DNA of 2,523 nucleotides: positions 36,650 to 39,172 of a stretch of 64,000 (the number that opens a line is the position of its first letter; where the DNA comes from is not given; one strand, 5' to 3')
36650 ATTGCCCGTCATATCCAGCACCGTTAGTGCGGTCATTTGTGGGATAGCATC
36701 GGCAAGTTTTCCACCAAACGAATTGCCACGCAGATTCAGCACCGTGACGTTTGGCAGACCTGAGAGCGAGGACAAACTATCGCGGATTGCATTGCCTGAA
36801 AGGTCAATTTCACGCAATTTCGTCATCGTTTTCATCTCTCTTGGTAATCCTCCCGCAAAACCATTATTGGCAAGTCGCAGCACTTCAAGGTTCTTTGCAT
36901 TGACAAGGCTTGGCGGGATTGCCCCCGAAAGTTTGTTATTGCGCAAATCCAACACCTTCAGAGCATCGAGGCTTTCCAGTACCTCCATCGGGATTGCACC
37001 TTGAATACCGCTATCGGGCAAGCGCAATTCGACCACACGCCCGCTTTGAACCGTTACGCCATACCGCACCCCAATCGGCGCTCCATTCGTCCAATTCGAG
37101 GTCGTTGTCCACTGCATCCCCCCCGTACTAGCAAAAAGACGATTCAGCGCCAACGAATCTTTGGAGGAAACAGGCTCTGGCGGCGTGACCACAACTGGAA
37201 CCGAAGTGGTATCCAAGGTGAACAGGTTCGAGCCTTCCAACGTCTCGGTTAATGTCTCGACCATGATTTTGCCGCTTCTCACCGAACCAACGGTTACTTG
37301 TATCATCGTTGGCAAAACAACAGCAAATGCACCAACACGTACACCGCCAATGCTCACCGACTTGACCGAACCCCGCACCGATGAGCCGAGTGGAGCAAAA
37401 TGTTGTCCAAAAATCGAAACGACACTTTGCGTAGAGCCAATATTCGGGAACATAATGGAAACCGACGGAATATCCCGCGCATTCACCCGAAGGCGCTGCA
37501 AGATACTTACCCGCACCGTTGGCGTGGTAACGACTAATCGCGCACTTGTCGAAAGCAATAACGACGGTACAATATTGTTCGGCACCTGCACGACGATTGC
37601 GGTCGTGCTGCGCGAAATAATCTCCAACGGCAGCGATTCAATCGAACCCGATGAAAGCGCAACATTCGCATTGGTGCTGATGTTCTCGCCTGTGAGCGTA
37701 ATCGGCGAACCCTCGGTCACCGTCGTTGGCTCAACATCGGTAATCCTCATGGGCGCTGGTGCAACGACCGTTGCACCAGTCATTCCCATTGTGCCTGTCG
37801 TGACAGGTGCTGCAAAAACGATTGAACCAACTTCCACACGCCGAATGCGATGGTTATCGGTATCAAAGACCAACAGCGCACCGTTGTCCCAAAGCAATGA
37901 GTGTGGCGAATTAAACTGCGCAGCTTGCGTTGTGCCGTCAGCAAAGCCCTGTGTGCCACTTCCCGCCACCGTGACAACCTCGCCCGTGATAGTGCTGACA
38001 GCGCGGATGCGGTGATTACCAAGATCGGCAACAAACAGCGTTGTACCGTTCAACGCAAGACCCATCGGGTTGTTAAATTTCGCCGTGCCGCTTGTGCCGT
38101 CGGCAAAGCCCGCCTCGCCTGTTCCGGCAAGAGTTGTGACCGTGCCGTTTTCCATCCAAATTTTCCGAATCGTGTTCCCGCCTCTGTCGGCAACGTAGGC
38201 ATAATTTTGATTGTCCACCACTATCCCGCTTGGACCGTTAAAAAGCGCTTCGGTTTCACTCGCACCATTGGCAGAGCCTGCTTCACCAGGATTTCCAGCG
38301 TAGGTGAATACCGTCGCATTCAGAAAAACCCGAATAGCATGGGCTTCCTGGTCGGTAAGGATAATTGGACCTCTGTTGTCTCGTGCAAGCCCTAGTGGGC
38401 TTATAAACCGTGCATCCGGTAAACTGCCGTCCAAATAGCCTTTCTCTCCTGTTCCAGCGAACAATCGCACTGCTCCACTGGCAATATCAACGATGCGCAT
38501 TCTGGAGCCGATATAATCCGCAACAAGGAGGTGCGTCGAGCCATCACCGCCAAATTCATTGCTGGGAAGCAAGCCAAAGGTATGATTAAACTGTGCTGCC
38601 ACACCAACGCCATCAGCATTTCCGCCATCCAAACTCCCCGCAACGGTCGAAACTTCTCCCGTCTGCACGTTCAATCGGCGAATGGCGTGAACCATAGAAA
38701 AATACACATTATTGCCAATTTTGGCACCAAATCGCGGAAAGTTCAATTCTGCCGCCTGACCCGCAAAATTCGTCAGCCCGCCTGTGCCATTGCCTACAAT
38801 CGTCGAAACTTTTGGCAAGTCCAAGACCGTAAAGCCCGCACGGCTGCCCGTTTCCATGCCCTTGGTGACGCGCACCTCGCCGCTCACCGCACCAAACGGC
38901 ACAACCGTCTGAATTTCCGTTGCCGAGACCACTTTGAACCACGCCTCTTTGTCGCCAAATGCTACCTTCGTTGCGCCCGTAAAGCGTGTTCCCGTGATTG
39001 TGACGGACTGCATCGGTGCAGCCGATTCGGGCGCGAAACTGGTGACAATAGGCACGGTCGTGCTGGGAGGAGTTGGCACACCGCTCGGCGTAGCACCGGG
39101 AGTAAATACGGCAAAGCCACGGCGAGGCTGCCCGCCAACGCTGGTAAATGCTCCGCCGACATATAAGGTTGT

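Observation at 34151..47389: Mosaic architecture of the 4,412-aa T9SS cargo protein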

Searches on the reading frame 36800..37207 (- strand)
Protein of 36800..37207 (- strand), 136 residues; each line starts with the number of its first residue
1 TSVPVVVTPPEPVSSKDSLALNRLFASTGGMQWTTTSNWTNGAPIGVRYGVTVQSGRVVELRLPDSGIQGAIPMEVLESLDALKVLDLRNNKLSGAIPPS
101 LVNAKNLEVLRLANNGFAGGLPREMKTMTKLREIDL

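Call 75: search_solved_structures(query=window:36800-37207:-, max_evalue=0.001, show_alignments=3)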
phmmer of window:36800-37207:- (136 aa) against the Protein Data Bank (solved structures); distinct sequences matched with E-value up to 0.001: 139 (the best 60 are shown).
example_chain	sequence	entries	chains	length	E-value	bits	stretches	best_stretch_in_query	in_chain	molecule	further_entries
6s6q_A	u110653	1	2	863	4.4e-73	246.7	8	57-134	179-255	LRR receptor-like serine/threonine-protein kinase GSO1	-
4mn8_A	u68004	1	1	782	5.2e-68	230.3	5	61-135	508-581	LRR receptor-like serine/threonine-protein kinase FLS2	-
4mna_A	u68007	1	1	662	9e-61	206.9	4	61-135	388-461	LRR receptor-like serine/threonine-protein kinase FLS2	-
9s9c_A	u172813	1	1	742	8e-57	194.1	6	58-134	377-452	Serine/threonine-protein kinase BRI1-like 2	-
9u0g_A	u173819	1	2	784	1.7e-56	193.1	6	58-134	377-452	Serine/threonine-protein kinase BRI1-like 2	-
8weh_A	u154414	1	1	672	7.7e-56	190.9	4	65-133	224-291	MALE DISCOVERER 1-INTERACTING RECEPTOR-LIKE KINASE 2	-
8wef_A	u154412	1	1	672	1.7e-55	189.8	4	58-133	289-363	MALE DISCOVERER 1-INTERACTING RECEPTOR-LIKE KINASE 2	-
5gr8_A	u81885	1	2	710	2e-55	189.6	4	35-132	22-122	Leucine-rich repeat receptor-like protein kinase PEPR1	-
8wei_A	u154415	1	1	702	2.2e-55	189.5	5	68-133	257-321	MALE DISCOVERER 1-INTERACTING RECEPTOR-LIKE KINASE 2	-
8weg_A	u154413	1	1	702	3.4e-55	188.9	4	67-133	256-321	MALE DISCOVERER 1-INTERACTING RECEPTOR-LIKE KINASE 2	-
8yaa_A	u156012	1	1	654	2.9e-54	185.8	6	54-136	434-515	MDIS1-interacting receptor like kinase 2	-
8wec_A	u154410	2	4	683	6.2e-54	184.8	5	58-131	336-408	MDIS1-interacting receptor like kinase 2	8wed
5hyx_B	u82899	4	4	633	1.7e-53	183.4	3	54-135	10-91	Probable LRR receptor-like serine/threonine-protein kinase At4g26540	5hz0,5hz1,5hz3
8web_A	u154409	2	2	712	1.9e-53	183.2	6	58-125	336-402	MDIS1-interacting receptor like kinase 2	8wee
4z5w_A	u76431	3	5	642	7.6e-50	171.6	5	52-124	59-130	Phytosulfokine receptor 1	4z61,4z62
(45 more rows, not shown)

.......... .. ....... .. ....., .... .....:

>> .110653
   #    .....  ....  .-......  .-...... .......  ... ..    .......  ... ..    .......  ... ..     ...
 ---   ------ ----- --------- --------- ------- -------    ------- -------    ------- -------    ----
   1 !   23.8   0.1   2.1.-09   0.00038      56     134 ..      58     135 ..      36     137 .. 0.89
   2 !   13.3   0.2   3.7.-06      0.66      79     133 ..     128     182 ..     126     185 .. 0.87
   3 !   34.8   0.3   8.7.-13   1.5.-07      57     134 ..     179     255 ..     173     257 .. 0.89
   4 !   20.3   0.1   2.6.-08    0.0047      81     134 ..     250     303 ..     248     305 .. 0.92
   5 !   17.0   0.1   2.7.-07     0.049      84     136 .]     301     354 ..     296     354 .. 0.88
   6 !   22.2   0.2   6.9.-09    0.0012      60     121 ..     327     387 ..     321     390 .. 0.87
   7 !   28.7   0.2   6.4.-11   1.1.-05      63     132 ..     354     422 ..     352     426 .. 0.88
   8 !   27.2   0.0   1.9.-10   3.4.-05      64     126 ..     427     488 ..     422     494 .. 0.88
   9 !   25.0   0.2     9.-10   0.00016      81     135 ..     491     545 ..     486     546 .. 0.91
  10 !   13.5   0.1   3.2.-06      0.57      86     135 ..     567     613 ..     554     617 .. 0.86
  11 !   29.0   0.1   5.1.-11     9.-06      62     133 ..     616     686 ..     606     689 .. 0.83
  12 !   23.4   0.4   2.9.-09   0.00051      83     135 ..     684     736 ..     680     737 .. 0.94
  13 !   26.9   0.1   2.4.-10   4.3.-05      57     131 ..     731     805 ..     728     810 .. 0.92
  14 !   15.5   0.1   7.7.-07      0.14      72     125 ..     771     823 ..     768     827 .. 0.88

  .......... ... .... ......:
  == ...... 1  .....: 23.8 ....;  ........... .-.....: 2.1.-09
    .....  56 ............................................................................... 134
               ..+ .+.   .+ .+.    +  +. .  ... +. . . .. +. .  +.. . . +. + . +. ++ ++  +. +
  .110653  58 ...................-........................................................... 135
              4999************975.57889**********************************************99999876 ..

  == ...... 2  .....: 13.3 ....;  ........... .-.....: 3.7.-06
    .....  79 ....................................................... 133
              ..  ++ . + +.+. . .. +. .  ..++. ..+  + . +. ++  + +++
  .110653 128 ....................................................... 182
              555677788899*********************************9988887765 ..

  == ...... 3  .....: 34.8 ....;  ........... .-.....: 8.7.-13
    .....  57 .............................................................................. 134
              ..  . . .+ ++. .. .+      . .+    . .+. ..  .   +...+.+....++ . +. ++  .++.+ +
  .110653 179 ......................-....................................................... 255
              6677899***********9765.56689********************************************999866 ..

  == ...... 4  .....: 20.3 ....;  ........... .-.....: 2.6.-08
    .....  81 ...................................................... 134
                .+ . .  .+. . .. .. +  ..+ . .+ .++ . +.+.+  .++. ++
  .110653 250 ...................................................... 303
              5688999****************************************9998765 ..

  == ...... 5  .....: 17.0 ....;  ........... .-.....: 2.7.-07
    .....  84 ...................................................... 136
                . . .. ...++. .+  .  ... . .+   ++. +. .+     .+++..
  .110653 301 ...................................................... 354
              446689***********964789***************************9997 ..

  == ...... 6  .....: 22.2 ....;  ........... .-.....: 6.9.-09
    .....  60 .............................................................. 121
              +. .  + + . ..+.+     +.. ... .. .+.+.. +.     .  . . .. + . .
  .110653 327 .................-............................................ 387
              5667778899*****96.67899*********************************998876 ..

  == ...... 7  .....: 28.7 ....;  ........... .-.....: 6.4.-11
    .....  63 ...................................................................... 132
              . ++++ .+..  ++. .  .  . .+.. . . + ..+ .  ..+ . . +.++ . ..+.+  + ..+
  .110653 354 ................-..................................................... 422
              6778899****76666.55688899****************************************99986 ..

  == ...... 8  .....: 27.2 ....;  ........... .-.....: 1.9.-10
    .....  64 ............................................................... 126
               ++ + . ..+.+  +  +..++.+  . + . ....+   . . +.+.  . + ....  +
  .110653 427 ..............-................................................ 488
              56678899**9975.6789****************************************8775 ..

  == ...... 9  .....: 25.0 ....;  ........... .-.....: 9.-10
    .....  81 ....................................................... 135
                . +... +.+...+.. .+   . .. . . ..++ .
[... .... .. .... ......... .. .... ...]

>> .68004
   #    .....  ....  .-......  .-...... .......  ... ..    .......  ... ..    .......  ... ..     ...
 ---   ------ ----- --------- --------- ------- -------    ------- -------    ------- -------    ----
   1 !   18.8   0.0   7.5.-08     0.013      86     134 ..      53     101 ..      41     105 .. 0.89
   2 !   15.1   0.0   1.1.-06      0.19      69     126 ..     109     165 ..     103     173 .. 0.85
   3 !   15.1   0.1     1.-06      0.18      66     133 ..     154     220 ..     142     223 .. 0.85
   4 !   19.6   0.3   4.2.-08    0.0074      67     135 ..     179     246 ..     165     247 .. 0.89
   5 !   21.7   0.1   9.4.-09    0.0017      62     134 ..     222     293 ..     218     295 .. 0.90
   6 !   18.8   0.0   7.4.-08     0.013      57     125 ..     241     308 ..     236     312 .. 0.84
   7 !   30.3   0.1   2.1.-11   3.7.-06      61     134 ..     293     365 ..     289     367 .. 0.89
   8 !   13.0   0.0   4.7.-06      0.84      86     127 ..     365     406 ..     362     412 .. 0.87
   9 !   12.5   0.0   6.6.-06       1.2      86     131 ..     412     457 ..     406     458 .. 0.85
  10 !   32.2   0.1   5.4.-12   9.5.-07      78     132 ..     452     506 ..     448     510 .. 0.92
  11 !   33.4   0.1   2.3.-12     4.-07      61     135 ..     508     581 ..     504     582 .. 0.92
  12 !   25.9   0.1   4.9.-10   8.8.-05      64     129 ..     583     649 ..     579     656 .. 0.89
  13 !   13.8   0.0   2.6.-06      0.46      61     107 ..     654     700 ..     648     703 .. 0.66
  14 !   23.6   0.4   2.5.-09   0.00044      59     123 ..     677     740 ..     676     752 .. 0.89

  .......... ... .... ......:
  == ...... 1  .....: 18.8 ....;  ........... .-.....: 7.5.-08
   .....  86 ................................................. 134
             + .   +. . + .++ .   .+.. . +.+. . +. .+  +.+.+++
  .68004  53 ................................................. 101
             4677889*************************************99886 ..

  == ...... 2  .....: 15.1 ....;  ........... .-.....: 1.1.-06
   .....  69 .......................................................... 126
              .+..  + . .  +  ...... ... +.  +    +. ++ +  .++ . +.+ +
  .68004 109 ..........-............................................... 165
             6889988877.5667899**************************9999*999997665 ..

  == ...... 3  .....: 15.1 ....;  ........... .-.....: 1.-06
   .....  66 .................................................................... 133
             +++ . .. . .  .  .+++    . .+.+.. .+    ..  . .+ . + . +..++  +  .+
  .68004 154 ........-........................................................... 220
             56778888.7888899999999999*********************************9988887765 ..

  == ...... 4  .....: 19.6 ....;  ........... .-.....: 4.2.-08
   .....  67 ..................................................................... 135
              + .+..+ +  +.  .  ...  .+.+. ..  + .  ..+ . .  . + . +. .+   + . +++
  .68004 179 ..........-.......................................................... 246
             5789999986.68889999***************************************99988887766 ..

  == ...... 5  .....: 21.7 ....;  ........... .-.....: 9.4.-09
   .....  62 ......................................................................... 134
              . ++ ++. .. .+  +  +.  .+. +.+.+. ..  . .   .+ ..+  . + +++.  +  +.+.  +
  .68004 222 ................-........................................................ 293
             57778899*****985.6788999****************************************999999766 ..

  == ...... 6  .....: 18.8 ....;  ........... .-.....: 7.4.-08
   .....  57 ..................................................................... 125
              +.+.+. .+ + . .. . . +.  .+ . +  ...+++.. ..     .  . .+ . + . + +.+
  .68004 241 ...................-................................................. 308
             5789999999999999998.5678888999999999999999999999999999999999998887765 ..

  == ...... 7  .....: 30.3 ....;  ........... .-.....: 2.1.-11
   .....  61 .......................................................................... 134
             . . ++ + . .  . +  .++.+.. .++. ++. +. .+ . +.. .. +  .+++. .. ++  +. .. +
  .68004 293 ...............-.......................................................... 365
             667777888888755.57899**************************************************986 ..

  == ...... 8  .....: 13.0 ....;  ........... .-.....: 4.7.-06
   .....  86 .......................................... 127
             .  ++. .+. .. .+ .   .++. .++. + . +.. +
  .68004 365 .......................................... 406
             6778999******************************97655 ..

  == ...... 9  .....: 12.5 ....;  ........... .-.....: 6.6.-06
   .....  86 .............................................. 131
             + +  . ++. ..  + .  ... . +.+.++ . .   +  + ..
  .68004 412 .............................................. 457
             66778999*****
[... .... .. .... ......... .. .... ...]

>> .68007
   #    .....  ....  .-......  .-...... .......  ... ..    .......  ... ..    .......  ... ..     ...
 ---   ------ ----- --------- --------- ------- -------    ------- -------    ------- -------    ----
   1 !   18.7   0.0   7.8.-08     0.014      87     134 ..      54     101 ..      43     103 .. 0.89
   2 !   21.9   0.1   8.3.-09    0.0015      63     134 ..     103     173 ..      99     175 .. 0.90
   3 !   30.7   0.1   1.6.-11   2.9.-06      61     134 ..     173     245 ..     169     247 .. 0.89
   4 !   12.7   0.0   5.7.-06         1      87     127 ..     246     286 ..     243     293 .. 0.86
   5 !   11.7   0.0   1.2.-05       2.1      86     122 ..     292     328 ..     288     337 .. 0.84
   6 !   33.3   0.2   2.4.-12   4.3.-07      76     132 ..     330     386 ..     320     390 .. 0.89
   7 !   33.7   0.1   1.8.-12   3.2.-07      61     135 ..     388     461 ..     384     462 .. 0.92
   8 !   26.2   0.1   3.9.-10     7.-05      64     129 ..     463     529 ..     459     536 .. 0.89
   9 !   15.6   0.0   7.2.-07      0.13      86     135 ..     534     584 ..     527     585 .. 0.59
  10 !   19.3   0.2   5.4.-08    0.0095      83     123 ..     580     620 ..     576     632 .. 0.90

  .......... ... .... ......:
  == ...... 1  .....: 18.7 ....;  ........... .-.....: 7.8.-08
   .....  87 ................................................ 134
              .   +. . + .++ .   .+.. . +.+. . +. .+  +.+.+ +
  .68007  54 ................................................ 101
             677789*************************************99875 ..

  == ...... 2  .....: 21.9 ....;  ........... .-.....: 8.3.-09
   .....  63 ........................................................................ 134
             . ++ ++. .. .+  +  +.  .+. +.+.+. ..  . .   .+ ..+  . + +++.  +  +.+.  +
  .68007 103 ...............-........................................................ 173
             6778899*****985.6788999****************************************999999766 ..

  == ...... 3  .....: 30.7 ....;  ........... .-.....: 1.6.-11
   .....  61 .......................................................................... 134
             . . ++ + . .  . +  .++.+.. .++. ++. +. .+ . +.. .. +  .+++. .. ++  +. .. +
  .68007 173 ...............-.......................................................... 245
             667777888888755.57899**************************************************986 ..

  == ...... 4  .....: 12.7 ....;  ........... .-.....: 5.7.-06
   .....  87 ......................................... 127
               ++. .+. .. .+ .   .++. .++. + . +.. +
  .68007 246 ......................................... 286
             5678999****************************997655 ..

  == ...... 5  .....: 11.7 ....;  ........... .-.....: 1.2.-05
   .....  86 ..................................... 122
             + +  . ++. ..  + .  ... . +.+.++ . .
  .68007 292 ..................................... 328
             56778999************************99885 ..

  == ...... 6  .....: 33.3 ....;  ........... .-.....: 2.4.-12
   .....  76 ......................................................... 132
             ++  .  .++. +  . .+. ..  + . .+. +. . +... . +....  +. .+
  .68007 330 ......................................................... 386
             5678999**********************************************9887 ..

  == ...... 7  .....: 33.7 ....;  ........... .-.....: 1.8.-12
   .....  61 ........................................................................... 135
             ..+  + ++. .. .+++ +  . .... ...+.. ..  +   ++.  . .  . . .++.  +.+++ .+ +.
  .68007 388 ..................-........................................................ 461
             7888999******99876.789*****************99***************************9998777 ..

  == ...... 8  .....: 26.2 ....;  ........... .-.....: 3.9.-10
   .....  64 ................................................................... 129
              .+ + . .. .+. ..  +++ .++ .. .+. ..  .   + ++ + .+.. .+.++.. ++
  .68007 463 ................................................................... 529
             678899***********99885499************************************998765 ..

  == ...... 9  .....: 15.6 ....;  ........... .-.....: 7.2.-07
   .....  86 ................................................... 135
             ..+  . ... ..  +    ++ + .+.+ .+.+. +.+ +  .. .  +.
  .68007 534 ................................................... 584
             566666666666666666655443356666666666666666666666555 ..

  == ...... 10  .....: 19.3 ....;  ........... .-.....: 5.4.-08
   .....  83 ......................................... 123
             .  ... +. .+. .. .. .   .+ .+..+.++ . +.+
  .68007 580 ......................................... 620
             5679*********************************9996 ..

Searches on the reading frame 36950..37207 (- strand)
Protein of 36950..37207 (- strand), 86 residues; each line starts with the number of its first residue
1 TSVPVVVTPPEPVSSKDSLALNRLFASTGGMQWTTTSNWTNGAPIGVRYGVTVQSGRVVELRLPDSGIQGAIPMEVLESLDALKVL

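Call 74: search_protein_families(library=pfam, proteins=[window:36950-37207:-], max_evalue=1)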
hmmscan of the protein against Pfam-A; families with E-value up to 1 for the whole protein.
window:36950-37207:- (86 aa): 1 family
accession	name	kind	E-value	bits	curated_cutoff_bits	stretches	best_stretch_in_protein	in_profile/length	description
PF24199.1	DUF7424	-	0.013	15.7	27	1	32-70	141-180/196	Domain of unknown function (DUF7424)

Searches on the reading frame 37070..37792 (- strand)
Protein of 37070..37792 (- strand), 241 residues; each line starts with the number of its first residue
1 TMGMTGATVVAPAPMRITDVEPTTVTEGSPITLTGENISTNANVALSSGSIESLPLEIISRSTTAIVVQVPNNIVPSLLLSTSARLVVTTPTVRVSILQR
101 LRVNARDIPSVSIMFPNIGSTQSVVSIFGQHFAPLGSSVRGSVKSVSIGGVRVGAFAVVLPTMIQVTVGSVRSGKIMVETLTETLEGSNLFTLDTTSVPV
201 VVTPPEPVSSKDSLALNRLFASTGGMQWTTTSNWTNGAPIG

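Call 11: search_protein_families(library=pfam, proteins=[window:37070-37792:-], max_evalue=0.1)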
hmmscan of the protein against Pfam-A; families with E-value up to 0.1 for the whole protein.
window:37070-37792:- (241 aa): 1 family
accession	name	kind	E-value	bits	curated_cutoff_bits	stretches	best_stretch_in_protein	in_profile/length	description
PF24563.1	KH_Mug60-KHD4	-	0.029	14.7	27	1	113-140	33-60/70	Mug60/KHD4 KH type I domain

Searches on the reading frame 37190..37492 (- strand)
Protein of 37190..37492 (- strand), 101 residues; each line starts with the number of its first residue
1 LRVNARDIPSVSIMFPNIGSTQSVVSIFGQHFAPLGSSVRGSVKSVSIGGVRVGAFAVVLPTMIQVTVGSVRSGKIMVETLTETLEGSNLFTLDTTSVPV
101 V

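Call 74: search_protein_families(library=pfam, proteins=[window:37190-37492:-], max_evalue=1)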
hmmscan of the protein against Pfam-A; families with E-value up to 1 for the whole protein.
window:37190-37492:- (101 aa): 1 family
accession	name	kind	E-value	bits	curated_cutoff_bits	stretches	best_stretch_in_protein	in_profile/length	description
PF24563.1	KH_Mug60-KHD4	-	0.0088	16.3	27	1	13-40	33-60/70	Mug60/KHD4 KH type I domain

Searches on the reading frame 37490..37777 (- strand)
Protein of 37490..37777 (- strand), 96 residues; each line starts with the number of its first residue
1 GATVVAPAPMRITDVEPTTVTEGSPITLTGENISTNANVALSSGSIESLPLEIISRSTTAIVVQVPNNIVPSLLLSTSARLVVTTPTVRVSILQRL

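Call 74: search_protein_families(library=pfam, proteins=[window:37490-37777:-], max_evalue=1)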
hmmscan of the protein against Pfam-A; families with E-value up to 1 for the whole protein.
window:37490-37777:- (96 aa): 2 families
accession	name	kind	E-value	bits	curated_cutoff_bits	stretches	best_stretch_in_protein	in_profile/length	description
PF01833.30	TIG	-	0.02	15.3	20.9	1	11-79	2-64/84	IPT/TIG domain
PF20144.5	TIG_SUH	-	0.071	13.7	24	1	13-67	5-54/94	TIG domain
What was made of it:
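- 37211..37753 (-): Two divergent TIG-like domains (aa 3213-3393). Pfam TIG scores only 15.3 bits for the first, which is sub-threshold (call 74).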

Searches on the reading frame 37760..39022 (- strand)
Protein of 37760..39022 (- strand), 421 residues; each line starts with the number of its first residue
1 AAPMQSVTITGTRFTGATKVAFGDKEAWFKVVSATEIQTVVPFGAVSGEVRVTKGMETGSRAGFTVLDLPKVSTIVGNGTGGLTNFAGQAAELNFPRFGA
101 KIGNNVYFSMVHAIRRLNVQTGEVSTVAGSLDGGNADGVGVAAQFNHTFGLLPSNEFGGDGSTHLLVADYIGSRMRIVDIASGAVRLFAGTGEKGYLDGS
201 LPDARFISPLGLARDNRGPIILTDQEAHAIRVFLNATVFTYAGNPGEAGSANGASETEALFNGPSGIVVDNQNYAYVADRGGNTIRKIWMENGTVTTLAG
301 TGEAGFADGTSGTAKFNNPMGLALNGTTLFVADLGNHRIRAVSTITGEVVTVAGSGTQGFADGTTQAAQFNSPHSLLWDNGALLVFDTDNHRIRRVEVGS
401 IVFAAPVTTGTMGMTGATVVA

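Call 11: search_protein_families(library=pfam, proteins=[window:37760-39022:-], max_evalue=0.1)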
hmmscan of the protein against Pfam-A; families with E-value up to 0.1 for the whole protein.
window:37760-39022:- (421 aa): 3 families
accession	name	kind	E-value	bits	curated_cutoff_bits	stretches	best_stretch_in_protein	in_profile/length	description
PF01436.27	NHL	-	2.6e-16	59.2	20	2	261-287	1-27/28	NHL repeat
PF25021.1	TEN_NHL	-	7.8e-10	38.7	27.1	2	251-301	131-178/357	Teneurin NHL domain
PF01833.30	TIG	-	3.1e-05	24.3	20.9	1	6-53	18-67/84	IPT/TIG domain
